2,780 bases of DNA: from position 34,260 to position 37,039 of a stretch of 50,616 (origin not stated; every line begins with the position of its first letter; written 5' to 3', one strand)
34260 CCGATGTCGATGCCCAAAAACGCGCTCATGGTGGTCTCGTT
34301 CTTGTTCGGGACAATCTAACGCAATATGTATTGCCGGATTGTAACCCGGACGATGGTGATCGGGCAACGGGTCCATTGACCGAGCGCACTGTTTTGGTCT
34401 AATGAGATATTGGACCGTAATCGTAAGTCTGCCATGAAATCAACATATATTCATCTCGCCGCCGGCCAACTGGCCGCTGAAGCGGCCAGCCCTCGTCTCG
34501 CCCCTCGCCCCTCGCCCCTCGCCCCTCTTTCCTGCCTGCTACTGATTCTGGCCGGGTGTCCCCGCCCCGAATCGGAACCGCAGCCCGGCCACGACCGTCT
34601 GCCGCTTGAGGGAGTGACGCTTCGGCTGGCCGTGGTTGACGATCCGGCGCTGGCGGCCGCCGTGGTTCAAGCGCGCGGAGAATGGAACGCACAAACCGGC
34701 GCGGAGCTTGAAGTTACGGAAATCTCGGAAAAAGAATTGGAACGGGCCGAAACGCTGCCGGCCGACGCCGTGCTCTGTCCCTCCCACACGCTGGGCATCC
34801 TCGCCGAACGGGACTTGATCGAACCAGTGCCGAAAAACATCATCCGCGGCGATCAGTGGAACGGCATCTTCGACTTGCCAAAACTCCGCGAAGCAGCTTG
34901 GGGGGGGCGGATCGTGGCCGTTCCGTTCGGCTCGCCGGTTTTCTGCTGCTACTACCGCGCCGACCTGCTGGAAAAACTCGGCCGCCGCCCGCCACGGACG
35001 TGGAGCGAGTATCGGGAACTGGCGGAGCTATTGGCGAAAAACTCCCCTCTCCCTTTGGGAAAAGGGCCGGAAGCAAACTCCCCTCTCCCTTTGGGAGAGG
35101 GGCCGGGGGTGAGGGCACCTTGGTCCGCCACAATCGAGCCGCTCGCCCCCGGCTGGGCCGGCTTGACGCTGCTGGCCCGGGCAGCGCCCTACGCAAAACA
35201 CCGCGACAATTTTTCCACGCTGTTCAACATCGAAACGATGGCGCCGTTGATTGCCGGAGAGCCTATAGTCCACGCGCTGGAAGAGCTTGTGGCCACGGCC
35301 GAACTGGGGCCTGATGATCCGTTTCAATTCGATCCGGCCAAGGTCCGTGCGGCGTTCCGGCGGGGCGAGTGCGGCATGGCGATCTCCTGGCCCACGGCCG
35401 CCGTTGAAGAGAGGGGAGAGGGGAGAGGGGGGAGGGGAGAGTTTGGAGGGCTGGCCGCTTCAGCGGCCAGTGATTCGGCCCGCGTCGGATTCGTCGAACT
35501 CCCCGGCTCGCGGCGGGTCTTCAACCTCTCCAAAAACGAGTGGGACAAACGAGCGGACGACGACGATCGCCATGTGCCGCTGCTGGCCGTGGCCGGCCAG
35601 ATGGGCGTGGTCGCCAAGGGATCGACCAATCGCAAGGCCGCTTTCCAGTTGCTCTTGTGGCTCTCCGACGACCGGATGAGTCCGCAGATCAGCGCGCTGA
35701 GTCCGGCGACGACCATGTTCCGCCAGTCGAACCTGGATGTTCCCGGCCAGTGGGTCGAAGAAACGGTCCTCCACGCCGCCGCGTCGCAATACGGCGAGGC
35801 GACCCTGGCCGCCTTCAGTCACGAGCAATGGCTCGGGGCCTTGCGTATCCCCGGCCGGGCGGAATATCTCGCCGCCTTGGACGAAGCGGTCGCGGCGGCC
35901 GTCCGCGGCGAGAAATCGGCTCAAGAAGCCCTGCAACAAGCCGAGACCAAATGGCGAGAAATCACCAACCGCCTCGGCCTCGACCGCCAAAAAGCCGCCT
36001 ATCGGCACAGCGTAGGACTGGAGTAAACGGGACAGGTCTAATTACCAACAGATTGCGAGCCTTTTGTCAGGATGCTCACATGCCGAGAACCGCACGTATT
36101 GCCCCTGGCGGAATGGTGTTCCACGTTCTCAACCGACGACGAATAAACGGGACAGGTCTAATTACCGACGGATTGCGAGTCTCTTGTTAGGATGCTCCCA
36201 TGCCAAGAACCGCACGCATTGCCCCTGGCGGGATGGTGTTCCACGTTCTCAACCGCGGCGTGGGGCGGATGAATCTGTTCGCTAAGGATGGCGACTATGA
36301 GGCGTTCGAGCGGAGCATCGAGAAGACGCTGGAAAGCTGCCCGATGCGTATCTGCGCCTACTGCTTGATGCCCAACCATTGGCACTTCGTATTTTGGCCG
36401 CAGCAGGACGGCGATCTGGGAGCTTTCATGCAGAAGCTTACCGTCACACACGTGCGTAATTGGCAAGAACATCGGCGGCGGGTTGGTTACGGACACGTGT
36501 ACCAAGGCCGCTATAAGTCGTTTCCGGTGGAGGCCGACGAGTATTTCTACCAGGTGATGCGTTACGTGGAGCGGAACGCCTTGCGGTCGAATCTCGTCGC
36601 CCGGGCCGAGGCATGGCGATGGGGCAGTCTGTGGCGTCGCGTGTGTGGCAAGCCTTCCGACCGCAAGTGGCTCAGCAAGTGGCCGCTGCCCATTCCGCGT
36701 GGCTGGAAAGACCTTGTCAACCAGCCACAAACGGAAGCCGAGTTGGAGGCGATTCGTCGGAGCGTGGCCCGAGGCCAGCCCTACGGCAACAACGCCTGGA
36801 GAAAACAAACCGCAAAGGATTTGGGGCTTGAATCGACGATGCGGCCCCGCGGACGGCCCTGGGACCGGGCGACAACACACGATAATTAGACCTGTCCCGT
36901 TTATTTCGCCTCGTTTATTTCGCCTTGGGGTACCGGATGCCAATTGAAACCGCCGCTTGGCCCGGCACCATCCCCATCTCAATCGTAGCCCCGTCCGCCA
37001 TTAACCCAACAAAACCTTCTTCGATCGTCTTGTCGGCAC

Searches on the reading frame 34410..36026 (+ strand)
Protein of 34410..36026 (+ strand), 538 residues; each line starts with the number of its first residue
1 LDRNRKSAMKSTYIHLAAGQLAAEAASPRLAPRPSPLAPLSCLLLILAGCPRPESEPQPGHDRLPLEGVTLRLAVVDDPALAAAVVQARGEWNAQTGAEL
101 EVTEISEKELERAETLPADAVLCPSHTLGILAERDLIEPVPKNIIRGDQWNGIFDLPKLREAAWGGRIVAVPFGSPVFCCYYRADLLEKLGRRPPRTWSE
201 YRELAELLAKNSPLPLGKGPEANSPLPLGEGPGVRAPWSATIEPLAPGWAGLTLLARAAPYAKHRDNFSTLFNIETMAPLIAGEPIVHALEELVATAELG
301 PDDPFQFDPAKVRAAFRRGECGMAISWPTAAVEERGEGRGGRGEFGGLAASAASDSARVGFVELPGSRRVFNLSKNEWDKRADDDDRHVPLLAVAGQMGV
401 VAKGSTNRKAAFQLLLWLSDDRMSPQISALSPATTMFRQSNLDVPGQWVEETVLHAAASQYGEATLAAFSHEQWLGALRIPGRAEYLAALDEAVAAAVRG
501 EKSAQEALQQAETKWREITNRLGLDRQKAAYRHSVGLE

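Call 6: search_protein_families(library=pfam, proteins=[window:34410-36026:+], max_evalue=1)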
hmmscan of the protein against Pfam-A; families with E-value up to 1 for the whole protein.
window:34410-36026:+ (538 aa): 2 families
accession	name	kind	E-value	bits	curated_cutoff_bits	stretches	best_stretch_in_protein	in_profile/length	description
PF01547.30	SBP_bac_1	-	3.8e-13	50.5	26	1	85-420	14-302/307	Bacterial extracellular solute-binding protein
PF13416.11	SBP_bac_8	-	1.4e-07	32.1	27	1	93-421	7-246/279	Bacterial extracellular solute-binding protein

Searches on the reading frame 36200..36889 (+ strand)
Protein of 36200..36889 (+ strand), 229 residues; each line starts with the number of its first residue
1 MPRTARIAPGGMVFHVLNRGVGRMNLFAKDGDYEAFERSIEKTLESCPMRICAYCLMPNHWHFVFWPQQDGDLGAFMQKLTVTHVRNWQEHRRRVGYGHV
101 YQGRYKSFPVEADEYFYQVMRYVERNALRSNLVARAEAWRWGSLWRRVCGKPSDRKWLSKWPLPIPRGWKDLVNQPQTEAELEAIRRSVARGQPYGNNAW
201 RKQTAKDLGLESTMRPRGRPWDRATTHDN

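Call 6: search_protein_families(library=pfam, proteins=[window:36200-36889:+], max_evalue=1)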
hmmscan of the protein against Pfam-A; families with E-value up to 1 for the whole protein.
window:36200-36889:+ (229 aa): 1 family
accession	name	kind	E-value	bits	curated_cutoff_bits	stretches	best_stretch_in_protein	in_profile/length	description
PF01797.21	Y1_Tnp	-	6.8e-12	46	23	1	13-126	6-121/121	Transposase IS200 like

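Call 7: search_protein_families(library=padloc, proteins=[window:36200-36889:+], max_evalue=1)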
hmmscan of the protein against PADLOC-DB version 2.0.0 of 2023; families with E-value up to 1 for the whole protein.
window:36200-36889:+ (229 aa): 0 families

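Call 8: search_protein_families(library=ncbifam, proteins=[window:36200-36889:+], max_evalue=1)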
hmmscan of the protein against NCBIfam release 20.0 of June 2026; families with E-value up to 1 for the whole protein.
window:36200-36889:+ (229 aa): 1 family
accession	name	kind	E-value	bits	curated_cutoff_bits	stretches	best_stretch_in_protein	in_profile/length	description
NF047646.1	REP_Tyr_transpos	equivalog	1.7e-16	60.4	80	1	19-141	17-145/146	REP-associated tyrosine transposase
